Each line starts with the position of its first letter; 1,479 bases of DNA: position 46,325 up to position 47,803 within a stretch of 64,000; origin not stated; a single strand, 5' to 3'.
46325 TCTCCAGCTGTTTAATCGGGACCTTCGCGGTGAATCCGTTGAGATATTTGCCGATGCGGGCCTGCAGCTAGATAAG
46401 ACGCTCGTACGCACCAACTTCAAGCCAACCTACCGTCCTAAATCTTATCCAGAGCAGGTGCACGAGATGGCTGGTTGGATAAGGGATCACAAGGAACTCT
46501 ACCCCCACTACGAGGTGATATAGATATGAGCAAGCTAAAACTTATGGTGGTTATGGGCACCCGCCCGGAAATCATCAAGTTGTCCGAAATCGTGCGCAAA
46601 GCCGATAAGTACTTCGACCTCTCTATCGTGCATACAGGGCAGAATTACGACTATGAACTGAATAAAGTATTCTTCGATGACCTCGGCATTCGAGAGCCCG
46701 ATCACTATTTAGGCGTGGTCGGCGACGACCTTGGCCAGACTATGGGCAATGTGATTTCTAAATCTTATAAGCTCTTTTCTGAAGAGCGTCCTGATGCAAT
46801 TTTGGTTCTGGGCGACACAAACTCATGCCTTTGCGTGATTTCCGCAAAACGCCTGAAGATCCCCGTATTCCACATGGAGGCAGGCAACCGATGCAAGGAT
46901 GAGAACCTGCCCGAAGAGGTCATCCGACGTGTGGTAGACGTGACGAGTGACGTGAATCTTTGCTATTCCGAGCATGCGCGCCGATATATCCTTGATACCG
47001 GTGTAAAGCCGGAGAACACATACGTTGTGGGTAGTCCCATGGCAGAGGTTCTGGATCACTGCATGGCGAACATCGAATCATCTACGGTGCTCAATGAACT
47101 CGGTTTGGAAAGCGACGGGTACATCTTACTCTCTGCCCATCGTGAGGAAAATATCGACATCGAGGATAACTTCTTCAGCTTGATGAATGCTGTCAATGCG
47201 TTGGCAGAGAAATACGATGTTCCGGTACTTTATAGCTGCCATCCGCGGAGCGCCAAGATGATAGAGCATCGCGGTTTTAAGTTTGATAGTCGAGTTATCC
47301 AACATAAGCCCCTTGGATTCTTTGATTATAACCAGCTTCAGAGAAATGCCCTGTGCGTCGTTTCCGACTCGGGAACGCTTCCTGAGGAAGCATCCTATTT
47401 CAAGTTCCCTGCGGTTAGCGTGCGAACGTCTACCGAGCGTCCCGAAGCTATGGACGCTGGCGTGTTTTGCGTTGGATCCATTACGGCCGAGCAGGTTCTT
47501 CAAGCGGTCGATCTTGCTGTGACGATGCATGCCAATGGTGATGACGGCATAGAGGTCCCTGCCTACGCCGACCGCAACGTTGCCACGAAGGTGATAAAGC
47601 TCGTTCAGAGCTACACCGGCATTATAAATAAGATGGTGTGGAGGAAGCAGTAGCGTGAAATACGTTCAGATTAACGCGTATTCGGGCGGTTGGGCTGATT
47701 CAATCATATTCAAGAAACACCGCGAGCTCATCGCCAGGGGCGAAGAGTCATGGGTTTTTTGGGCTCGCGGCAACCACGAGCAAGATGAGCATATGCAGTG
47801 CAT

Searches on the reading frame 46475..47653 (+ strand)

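Call 8: search_protein_families(library=pfam, proteins=[window:46475-47653:+], max_evalue=0.01)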
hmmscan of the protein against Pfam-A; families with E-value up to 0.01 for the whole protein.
window:46475-47653:+ (392 aa): 3 families
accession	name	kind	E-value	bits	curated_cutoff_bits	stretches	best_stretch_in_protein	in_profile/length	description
PF02350.25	Epimerase_2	-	2.9e-84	283.4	30.6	1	42-377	4-346/347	UDP-N-acetylglucosamine 2-epimerase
PF13439.12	Glyco_transf_4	-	0.00029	21.3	28.5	0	92-185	59-162/170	Glycosyltransferase Family 4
PF13579.12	Glyco_trans_4_4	-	0.0069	17.2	29.7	0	99-185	65-155/158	Glycosyl transferase 4-like domain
